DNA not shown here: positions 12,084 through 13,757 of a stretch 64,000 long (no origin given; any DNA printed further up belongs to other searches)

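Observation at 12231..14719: TetR regulator fused to a GNAT acetyltransferase domain, divergent from an FAD oxidoreductase, with three tetO-half-site-like direct repeats that each carry a Shine-Dalgarno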

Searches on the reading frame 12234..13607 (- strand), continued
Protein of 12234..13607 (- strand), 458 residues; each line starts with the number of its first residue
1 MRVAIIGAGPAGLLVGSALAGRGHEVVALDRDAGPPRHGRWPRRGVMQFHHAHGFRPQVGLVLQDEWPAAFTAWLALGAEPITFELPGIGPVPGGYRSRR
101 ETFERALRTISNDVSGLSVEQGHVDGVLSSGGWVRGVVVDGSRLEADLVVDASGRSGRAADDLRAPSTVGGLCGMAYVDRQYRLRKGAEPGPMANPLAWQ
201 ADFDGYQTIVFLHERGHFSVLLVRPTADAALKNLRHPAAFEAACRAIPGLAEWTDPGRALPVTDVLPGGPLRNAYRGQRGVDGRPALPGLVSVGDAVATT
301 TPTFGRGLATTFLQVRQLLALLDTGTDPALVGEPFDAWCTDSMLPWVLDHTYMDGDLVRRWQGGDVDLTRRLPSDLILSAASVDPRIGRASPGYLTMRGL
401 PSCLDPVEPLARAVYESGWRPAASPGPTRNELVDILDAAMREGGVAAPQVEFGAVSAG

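Call 34: find_homologous_proteins(query=window:12234-13607:-, max_evalue=1e-10)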
Query window:12234-13607:- (458 aa): 2065 proteins with E <= 1e-10 among 8000 candidates; the best 120 are listed.
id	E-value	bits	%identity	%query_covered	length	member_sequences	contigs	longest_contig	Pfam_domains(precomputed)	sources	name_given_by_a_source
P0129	0.0e+0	1033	100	100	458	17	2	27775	PF04820.21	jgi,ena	-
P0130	7.8e-256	868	83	100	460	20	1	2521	PF04820.21,PF01494.26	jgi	-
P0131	4.9e-254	862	83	100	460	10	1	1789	PF04820.21,PF01494.26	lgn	-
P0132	5.6e-254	861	85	97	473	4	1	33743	PF01266.31,PF04820.21,PF01494.26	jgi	jgi:2-polyprenyl-6-methoxyphenol hydroxylase-like FAD-dependent oxidoreductase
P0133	2.0e-250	850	84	98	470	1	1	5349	PF01266.31,PF13450.13,PF04820.21,PF01494.26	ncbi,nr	ncbi:MAG TPA: FAD-dependent oxidoreductase [Candidatus Lustribacter sp.]|nr:FAD-dependent oxidoreduc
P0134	1.6e-248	843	82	98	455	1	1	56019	PF04820.21,PF01494.26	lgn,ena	-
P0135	2.8e-244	829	83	97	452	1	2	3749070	PF04820.21,PF05834.19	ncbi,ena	-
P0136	1.0e-243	828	80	100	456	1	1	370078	PF04820.21,PF03721.21,PF01494.26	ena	-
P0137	1.4e-243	827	82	97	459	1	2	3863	PF01266.31,PF07992.21,PF04820.21,PF01494.26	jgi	jgi:2-polyprenyl-6-methoxyphenol hydroxylase-like FAD-dependent oxidoreductase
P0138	5.8e-243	825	82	98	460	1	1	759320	PF04820.21,PF01494.26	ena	-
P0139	7.4e-241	818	81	98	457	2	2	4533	PF01266.31,PF04820.21,PF01494.26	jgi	jgi:2-polyprenyl-6-methoxyphenol hydroxylase-like FAD-dependent oxidoreductase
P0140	5.3e-239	812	81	97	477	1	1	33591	PF04820.21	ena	-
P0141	1.2e-238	811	81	96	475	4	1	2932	PF04820.21,PF03721.21,PF01494.26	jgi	jgi:2-polyprenyl-6-methoxyphenol hydroxylase-like FAD-dependent oxidoreductase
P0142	4.9e-238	809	81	97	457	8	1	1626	PF04820.21,PF05834.19,PF01494.26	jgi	jgi:2-polyprenyl-6-methoxyphenol hydroxylase-like FAD-dependent oxidoreductase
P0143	8.7e-237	805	81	96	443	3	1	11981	PF01266.31,PF00890.31,PF04820.21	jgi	jgi:2-polyprenyl-6-methoxyphenol hydroxylase-like FAD-dependent oxidoreductase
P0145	1.4e-234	797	80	97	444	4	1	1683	PF04820.21,PF05834.19,PF01494.26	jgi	jgi:2-polyprenyl-6-methoxyphenol hydroxylase-like FAD-dependent oxidoreductase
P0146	4.1e-234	796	81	96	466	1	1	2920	PF01266.31,PF04820.21,PF03721.21,PF01494.26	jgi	jgi:2-polyprenyl-6-methoxyphenol hydroxylase-like FAD-dependent oxidoreductase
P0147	1.1e-233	794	80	96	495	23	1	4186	PF01266.31,PF07992.21,PF04820.21,PF01494.26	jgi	jgi:2-polyprenyl-6-methoxyphenol hydroxylase-like FAD-dependent oxidoreductase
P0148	2.7e-233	793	80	96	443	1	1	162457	PF04820.21,PF05834.19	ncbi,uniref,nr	ncbi:FAD-dependent oxidoreductase [Modestobacter marinus]|uniref:FAD-dependent oxidoreductase n=1 Ta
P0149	2.8e-233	793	79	96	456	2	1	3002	PF01266.31,PF13450.13,PF04820.21,PF01494.26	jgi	jgi:2-polyprenyl-6-methoxyphenol hydroxylase-like FAD-dependent oxidoreductase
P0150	5.6e-233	792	79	100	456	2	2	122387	PF01266.31,PF13450.13,PF04820.21,PF05834.19,PF01494.26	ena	-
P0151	5.5e-232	789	79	97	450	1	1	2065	PF13450.13,PF04820.21,PF01494.26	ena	-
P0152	1.0e-231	788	78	96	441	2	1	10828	PF04820.21,PF05834.19,PF01494.26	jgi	jgi:2-polyprenyl-6-methoxyphenol hydroxylase-like FAD-dependent oxidoreductase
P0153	3.1e-231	786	77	99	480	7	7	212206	PF01266.31,PF07992.21,PF04820.21,PF01494.26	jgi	jgi:2-polyprenyl-6-methoxyphenol hydroxylase-like FAD-dependent oxidoreductase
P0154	3.1e-231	786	77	98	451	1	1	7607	PF01266.31,PF13450.13,PF07992.21,PF04820.21,PF05834.19,PF01494.26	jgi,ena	jgi:2-polyprenyl-6-methoxyphenol hydroxylase-like FAD-dependent oxidoreductase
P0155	8.8e-230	782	78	96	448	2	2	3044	PF01266.31,PF07992.21,PF04820.21,PF05834.19,PF01494.26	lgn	-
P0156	1.1e-229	781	78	97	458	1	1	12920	PF01266.31,PF04820.21,PF01494.26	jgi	jgi:2-polyprenyl-6-methoxyphenol hydroxylase-like FAD-dependent oxidoreductase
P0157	1.1e-229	781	79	97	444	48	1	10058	PF04820.21,PF05834.19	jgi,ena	jgi:2-polyprenyl-6-methoxyphenol hydroxylase-like FAD-dependent oxidoreductase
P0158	2.2e-228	777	78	96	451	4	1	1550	PF04820.21,PF05834.19,PF01494.26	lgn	-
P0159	8.2e-228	775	77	97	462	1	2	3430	PF04820.21,PF05834.19,PF01494.26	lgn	-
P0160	4.0e-227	773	77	98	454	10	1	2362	PF04820.21,PF01494.26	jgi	jgi:2-polyprenyl-6-methoxyphenol hydroxylase-like FAD-dependent oxidoreductase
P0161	2.1e-226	770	77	96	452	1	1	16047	PF01266.31,PF04820.21,PF05834.19,PF01494.26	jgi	jgi:2-polyprenyl-6-methoxyphenol hydroxylase-like FAD-dependent oxidoreductase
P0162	2.7e-225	767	77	97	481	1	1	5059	PF04820.21,PF05834.19,PF01494.26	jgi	jgi:2-polyprenyl-6-methoxyphenol hydroxylase-like FAD-dependent oxidoreductase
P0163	1.5e-224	764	77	97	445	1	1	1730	PF04820.21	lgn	-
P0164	1.8e-224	764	77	97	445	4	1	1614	PF13450.13,PF04820.21,PF01494.26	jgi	jgi:2-polyprenyl-6-methoxyphenol hydroxylase-like FAD-dependent oxidoreductase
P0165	2.1e-224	764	77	97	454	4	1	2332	PF01266.31,PF13450.13,PF04820.21,PF01494.26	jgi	jgi:2-polyprenyl-6-methoxyphenol hydroxylase-like FAD-dependent oxidoreductase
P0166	2.2e-224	764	76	98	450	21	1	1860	PF13450.13,PF07992.21,PF04820.21,PF05834.19,PF01494.26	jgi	jgi:2-polyprenyl-6-methoxyphenol hydroxylase-like FAD-dependent oxidoreductase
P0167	3.3e-224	763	76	98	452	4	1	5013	PF01266.31,PF04820.21,PF01494.26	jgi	jgi:2-polyprenyl-6-methoxyphenol hydroxylase-like FAD-dependent oxidoreductase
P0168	3.5e-224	763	78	96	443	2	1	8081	PF04820.21,PF05834.19,PF01494.26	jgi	jgi:2-polyprenyl-6-methoxyphenol hydroxylase-like FAD-dependent oxidoreductase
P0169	1.0e-223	762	76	96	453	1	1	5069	PF04820.21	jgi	jgi:2-polyprenyl-6-methoxyphenol hydroxylase-like FAD-dependent oxidoreductase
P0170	1.3e-223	761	76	96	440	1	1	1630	PF13450.13,PF07992.21,PF04820.21,PF05834.19,PF01494.26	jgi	jgi:2-polyprenyl-6-methoxyphenol hydroxylase-like FAD-dependent oxidoreductase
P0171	1.8e-223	761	77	96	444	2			PF01266.31,PF04820.21,PF01494.26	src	-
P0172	2.3e-223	760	75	98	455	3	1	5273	PF01266.31,PF13450.13,PF00890.31,PF04820.21,PF05834.19,PF01494.26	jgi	jgi:2-polyprenyl-6-methoxyphenol hydroxylase-like FAD-dependent oxidoreductase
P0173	3.1e-223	760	77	97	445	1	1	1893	PF04820.21,PF01494.26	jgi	jgi:2-polyprenyl-6-methoxyphenol hydroxylase-like FAD-dependent oxidoreductase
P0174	5.4e-223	759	76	97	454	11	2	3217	PF01266.31,PF04820.21,PF01494.26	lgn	-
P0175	1.2e-222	758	77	95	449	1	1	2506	PF01266.31,PF13450.13,PF04820.21,PF05834.19,PF01494.26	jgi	jgi:2-polyprenyl-6-methoxyphenol hydroxylase-like FAD-dependent oxidoreductase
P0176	1.3e-222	758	77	97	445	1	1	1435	PF04820.21,PF01494.26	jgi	jgi:2-polyprenyl-6-methoxyphenol hydroxylase-like FAD-dependent oxidoreductase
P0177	1.8e-222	757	74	99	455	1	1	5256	PF01266.31,PF04820.21,PF01494.26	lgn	-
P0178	2.3e-222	757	76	97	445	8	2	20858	PF01266.31,PF13450.13,PF04820.21,PF01494.26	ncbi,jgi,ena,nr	ncbi:MAG TPA: FAD-dependent monooxygenase [Blastococcus sp.]|jgi:2-polyprenyl-6-methoxyphenol hydrox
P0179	3.6e-222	757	76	98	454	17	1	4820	PF01266.31,PF13450.13,PF04820.21,PF01494.26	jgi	jgi:2-polyprenyl-6-methoxyphenol hydroxylase-like FAD-dependent oxidoreductase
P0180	4.9e-222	756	75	96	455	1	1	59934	PF13450.13,PF07992.21,PF04820.21,PF03721.21,PF05834.19,PF01494.26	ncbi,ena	-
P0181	8.4e-222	755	76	97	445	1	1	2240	PF13450.13,PF04820.21,PF01494.26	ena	-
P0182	8.9e-222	755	76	96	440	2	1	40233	PF13450.13,PF07992.21,PF04820.21,PF05834.19,PF01494.26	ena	-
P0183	1.4e-221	755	75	98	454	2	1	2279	PF01266.31,PF04820.21,PF01494.26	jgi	jgi:2-polyprenyl-6-methoxyphenol hydroxylase-like FAD-dependent oxidoreductase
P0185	2.9e-221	754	76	97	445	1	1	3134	PF01266.31,PF13450.13,PF04820.21,PF01494.26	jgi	jgi:2-polyprenyl-6-methoxyphenol hydroxylase-like FAD-dependent oxidoreductase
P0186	6.4e-221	752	77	95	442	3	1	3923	PF01266.31,PF13450.13,PF07992.21,PF04820.21,PF05834.19,PF01494.26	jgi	jgi:2-polyprenyl-6-methoxyphenol hydroxylase-like FAD-dependent oxidoreductase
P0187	1.3e-220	751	76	96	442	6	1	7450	PF13450.13,PF04820.21,PF01494.26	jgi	jgi:2-polyprenyl-6-methoxyphenol hydroxylase-like FAD-dependent oxidoreductase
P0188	1.4e-220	751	76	96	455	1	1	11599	PF04820.21,PF01494.26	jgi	jgi:2-polyprenyl-6-methoxyphenol hydroxylase-like FAD-dependent oxidoreductase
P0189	2.6e-220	750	75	97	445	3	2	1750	PF04820.21,PF01494.26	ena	-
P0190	3.0e-220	750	76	95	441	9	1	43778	PF01266.31,PF13450.13,PF07992.21,PF04820.21,PF05834.19,PF01494.26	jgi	jgi:2-polyprenyl-6-methoxyphenol hydroxylase-like FAD-dependent oxidoreductase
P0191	3.3e-220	750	75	96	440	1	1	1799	PF01266.31,PF13450.13,PF07992.21,PF04820.21,PF01494.26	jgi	jgi:2-polyprenyl-6-methoxyphenol hydroxylase-like FAD-dependent oxidoreductase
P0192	1.3e-219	748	75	98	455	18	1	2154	PF04820.21,PF05834.19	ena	-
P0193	1.6e-219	748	74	96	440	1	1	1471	PF13450.13,PF07992.21,PF04820.21,PF05834.19,PF01494.26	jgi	jgi:2-polyprenyl-6-methoxyphenol hydroxylase-like FAD-dependent oxidoreductase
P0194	2.7e-219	747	76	96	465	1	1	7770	PF01266.31,PF13450.13,PF04820.21,PF05834.19,PF01494.26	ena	-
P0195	2.7e-219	747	74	96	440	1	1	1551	PF13450.13,PF07992.21,PF04820.21,PF01494.26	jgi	jgi:2-polyprenyl-6-methoxyphenol hydroxylase-like FAD-dependent oxidoreductase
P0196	6.7e-219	746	76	97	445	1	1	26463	PF01266.31,PF04820.21,PF01494.26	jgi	jgi:2-polyprenyl-6-methoxyphenol hydroxylase-like FAD-dependent oxidoreductase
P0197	7.5e-219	746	73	98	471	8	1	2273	PF01266.31,PF13450.13,PF04820.21,PF05834.19,PF01494.26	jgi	jgi:2-polyprenyl-6-methoxyphenol hydroxylase-like FAD-dependent oxidoreductase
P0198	7.9e-219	745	75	96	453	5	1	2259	PF04820.21,PF01494.26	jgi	jgi:2-polyprenyl-6-methoxyphenol hydroxylase-like FAD-dependent oxidoreductase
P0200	1.1e-218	745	76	97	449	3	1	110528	PF01266.31,PF04820.21,PF01494.26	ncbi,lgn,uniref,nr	ncbi:FAD-dependent oxidoreductase [Blastococcus sp. CT_GayMR20]|uniref:FAD-dependent oxidoreductase 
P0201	1.3e-218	745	75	96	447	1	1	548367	PF01266.31,PF13450.13,PF04820.21,PF05834.19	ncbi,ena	-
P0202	2.1e-218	744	76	96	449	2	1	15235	PF04820.21,PF01494.26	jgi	jgi:2-polyprenyl-6-methoxyphenol hydroxylase-like FAD-dependent oxidoreductase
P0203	3.5e-218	743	74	98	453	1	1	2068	PF01266.31,PF04820.21,PF05834.19,PF01494.26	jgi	jgi:2-polyprenyl-6-methoxyphenol hydroxylase-like FAD-dependent oxidoreductase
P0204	4.5e-218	743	75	97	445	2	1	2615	PF04820.21,PF01494.26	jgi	jgi:2-polyprenyl-6-methoxyphenol hydroxylase-like FAD-dependent oxidoreductase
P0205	5.5e-218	743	75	97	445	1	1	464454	PF01266.31,PF13450.13,PF04820.21,PF01494.26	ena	-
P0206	5.7e-218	743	76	97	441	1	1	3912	PF01266.31,PF04820.21,PF01494.26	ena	-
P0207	1.1e-217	742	74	98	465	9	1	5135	PF04820.21,PF05834.19,PF01494.26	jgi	jgi:2-polyprenyl-6-methoxyphenol hydroxylase-like FAD-dependent oxidoreductase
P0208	1.1e-217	742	75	97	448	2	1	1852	PF01266.31,PF04820.21,PF01494.26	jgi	jgi:2-polyprenyl-6-methoxyphenol hydroxylase-like FAD-dependent oxidoreductase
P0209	1.3e-217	741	75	97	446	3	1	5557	PF07992.21,PF04820.21,PF01494.26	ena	-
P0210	2.2e-217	741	74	96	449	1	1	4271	PF04820.21,PF01494.26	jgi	jgi:2-polyprenyl-6-methoxyphenol hydroxylase-like FAD-dependent oxidoreductase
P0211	3.0e-217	740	75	97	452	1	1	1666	PF01266.31,PF04820.21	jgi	jgi:2-polyprenyl-6-methoxyphenol hydroxylase-like FAD-dependent oxidoreductase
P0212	7.4e-217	739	75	97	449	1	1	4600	PF04820.21,PF01494.26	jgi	jgi:2-polyprenyl-6-methoxyphenol hydroxylase-like FAD-dependent oxidoreductase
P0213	1.3e-216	738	74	98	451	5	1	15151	PF13450.13,PF04820.21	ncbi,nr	ncbi:MAG: dependent oxidoreductase [Blastococcus sp.]|nr:dependent oxidoreductase [Blastococcus sp.]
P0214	1.5e-216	738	74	98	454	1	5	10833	PF01266.31,PF04820.21,PF01494.26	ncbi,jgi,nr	ncbi:MAG: dependent oxidoreductase [Blastococcus sp.]|jgi:2-polyprenyl-6-methoxyphenol hydroxylase-l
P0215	1.7e-216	738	74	97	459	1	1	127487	PF04820.21,PF05834.19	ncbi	-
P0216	2.4e-216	737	77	96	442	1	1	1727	PF01266.31,PF13450.13,PF04820.21,PF01494.26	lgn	-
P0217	2.7e-216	737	76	96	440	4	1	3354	PF01266.31,PF07992.21,PF04820.21,PF01134.29,PF01494.26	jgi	jgi:2-polyprenyl-6-methoxyphenol hydroxylase-like FAD-dependent oxidoreductase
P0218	3.0e-216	737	75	95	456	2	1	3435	PF01266.31,PF13450.13,PF07992.21,PF04820.21,PF05834.19,PF01494.26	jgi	jgi:2-polyprenyl-6-methoxyphenol hydroxylase-like FAD-dependent oxidoreductase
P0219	5.7e-216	736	73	97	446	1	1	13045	PF01266.31,PF07992.21,PF04820.21,PF01494.26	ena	-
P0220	6.8e-216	736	75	96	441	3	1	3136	PF01266.31,PF04820.21,PF01494.26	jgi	jgi:2-polyprenyl-6-methoxyphenol hydroxylase-like FAD-dependent oxidoreductase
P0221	8.1e-216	736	75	97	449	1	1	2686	PF04820.21,PF05834.19,PF01494.26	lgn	-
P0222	1.7e-215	734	74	96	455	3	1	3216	PF04820.21,PF05834.19,PF01494.26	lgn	-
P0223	1.9e-215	734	76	95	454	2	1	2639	PF01266.31,PF04820.21,PF05834.19,PF01494.26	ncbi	-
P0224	2.6e-215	734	75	97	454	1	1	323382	PF04820.21,PF01494.26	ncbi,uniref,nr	ncbi:FAD-dependent monooxygenase [Blastococcus sp. CT_GayMR16]|uniref:FAD-dependent monooxygenase n=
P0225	2.6e-215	734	74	96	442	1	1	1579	PF01266.31,PF13450.13,PF00890.31,PF07992.21,PF13454.13,PF04820.21,PF05834.19,PF01494.26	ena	-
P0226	4.4e-215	733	74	97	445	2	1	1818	PF01266.31,PF04820.21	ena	-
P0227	5.3e-215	733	74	94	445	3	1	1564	PF01266.31,PF13450.13,PF04820.21,PF01494.26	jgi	jgi:2-polyprenyl-6-methoxyphenol hydroxylase-like FAD-dependent oxidoreductase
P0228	5.6e-215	733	75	96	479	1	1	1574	PF01266.31,PF04820.21,PF05834.19,PF01494.26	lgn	-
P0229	6.7e-215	733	74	98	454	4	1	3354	PF01266.31,PF13450.13,PF04820.21,PF05834.19,PF01494.26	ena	-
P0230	7.7e-215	732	74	98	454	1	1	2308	PF01266.31,PF04820.21,PF01494.26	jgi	jgi:2-polyprenyl-6-methoxyphenol hydroxylase-like FAD-dependent oxidoreductase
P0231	9.2e-215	732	74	97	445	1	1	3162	PF01266.31,PF13450.13,PF04820.21,PF01494.26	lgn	-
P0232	3.2e-214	730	74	97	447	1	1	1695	PF01266.31,PF04820.21,PF01494.26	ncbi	-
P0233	4.2e-214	730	75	95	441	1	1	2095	PF04820.21,PF01494.26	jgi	jgi:2-polyprenyl-6-methoxyphenol hydroxylase-like FAD-dependent oxidoreductase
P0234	4.2e-214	730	74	96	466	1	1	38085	PF01266.31,PF04820.21,PF03721.21,PF01494.26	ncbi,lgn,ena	-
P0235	4.9e-214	730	73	96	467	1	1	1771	PF04820.21,PF01494.26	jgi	jgi:2-polyprenyl-6-methoxyphenol hydroxylase-like FAD-dependent oxidoreductase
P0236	7.2e-214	729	74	95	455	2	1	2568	PF01266.31,PF13450.13,PF13454.13,PF04820.21,PF05834.19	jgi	jgi:2-polyprenyl-6-methoxyphenol hydroxylase-like FAD-dependent oxidoreductase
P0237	1.4e-213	728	74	96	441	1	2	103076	PF01266.31,PF04820.21,PF01494.26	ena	-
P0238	2.2e-213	728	73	97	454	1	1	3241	PF01266.31,PF04820.21,PF05834.19,PF01494.26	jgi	jgi:2-polyprenyl-6-methoxyphenol hydroxylase-like FAD-dependent oxidoreductase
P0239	4.1e-213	727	75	95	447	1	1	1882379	PF01266.31,PF04820.21,PF01494.26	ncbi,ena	-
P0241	6.3e-213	726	75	96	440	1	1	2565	PF04820.21,PF01494.26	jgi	-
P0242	2.9e-212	724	75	96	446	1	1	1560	PF13450.13,PF04820.21,PF01494.26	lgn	-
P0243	3.0e-212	724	73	96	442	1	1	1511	PF01266.31,PF04820.21,PF01494.26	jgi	jgi:2-polyprenyl-6-methoxyphenol hydroxylase-like FAD-dependent oxidoreductase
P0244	5.7e-212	723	74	96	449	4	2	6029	PF01266.31,PF13450.13,PF04820.21,PF05834.19,PF01494.26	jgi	-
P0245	6.2e-212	723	74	95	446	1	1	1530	PF13450.13,PF07992.21,PF04820.21,PF05834.19,PF01494.26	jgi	jgi:2-polyprenyl-6-methoxyphenol hydroxylase-like FAD-dependent oxidoreductase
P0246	6.3e-212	723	73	97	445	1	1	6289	PF01266.31,PF13450.13,PF04820.21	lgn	-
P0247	7.4e-212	722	74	96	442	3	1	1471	PF01266.31,PF04820.21,PF01494.26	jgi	jgi:2-polyprenyl-6-methoxyphenol hydroxylase-like FAD-dependent oxidoreductase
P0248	1.4e-210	718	73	96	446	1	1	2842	PF04820.21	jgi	jgi:2-polyprenyl-6-methoxyphenol hydroxylase-like FAD-dependent oxidoreductase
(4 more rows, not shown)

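Call 35: find_encoding_contigs(protein=P0148, flank=4000, max_places=2)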
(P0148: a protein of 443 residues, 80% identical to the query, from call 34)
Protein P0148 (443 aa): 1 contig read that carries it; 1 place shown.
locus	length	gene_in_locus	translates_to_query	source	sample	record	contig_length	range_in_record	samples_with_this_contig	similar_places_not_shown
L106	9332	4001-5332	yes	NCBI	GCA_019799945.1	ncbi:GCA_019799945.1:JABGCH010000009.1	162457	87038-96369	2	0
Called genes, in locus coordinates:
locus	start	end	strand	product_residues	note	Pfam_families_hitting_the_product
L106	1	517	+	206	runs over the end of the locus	-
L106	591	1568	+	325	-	PF02678:Pirin, PF05726:Pirin_C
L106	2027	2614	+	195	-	PF03358:FMN_red, PF02525:Flavodoxin_2 (faint)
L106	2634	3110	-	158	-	PF02627:CMD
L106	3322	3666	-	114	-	PF00583:Acetyltransf_1 (weak), PF14542:Acetyltransf_CG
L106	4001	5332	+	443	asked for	PF04820:Trp_halogenase (faint), PF05834:Lycopene_cycl (weak)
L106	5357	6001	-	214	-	PF01872:RibD_C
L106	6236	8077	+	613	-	PF17297:PEPCK_N, PF00821:PEPCK_GTP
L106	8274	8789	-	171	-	PF03073:TspO_MBR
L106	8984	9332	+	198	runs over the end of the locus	-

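Call 36: find_encoding_contigs(protein=P0224, flank=4000, max_places=2)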
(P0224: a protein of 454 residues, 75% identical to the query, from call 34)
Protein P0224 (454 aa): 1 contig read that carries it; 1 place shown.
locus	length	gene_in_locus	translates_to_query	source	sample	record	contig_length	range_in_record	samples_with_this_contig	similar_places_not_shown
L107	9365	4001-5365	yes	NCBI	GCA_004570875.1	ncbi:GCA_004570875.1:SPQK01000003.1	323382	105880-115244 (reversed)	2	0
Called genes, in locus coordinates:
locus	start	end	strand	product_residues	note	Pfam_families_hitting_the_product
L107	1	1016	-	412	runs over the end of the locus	PF00079:Serpin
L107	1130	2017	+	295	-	PF10340:Say1_Mug180, PF07859:Abhydrolase_3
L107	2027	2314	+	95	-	PF08922:DUF1905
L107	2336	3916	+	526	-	PF00999:Na_H_Exchanger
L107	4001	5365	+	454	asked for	PF01494:FAD_binding_3 (faint), PF04820:Trp_halogenase (faint)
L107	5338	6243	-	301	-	PF13560:HTH_31, PF01381:HTH_3 (faint), PF17765:MLTR_LBD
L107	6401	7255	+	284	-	PF00106:adh_short, PF08659:KR, PF13561:adh_short_C2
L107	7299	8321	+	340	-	PF08240:ADH_N, PF16912:Glu_dehyd_C, PF00107:ADH_zinc_N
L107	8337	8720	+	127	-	PF02311:AraC_binding (weak), PF07883:Cupin_2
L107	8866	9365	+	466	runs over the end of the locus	PF01565:FAD_binding_4, PF08031:BBE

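Call 39: find_encoding_contigs(protein=P0135, flank=3000, max_places=2)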
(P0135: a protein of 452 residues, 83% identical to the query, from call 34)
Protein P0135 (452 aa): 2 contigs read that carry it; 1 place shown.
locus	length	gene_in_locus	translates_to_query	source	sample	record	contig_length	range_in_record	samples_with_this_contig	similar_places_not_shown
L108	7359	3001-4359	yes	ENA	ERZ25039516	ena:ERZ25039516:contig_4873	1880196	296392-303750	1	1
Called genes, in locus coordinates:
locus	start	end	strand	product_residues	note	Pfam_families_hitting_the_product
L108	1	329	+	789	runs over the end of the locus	PF09364:XFP_N, PF03894:XFP, PF09363:XFP_C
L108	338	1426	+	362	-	PF00871:Acetate_kinase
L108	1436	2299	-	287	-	PF00106:adh_short, PF08659:KR (weak), PF13561:adh_short_C2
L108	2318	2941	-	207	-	PF01814:Hemerythrin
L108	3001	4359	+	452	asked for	PF04820:Trp_halogenase (faint), PF05834:Lycopene_cycl (weak)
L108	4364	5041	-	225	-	PF00072:Response_reg, PF08281:Sigma70_r4_2 (weak), PF00196:GerE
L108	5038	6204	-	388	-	PF26992:DUF8318, PF07730:HisKA_3, PF02518:HATPase_c (faint)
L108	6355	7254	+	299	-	PF00005:ABC_tran, PF13304:AAA_21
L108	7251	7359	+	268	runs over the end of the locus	-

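Call 40: find_encoding_contigs(protein=P0136, flank=3000, max_places=2)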
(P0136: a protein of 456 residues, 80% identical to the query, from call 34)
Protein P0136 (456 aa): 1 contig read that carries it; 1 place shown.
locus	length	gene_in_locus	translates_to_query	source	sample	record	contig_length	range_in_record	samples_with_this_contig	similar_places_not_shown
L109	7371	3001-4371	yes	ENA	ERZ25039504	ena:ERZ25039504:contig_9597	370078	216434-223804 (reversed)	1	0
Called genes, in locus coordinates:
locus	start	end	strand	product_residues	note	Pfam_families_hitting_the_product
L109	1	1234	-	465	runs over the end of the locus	PF00027:cNMP_binding (faint), PF02518:HATPase_c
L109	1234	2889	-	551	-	PF00072:Response_reg, PF00890:FAD_binding_2 (weak), PF01266:DAO (weak), PF01494:FAD_binding_3 (weak), PF07992:Pyr_redox_2, PF12831:FAD_oxidored (weak), PF13738:Pyr_redox_3, PF00070:Pyr_redox (weak), +1 more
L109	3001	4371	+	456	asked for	PF01494:FAD_binding_3 (faint), PF03721:UDPG_MGDP_dh_N (faint), PF04820:Trp_halogenase (faint)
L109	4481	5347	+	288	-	PF03781:FGE-sulfatase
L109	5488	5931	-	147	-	PF13279:4HBT_2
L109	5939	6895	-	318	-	PF02737:3HCDH_N, PF00725:3HCDH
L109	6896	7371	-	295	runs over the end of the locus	PF05853:BKACE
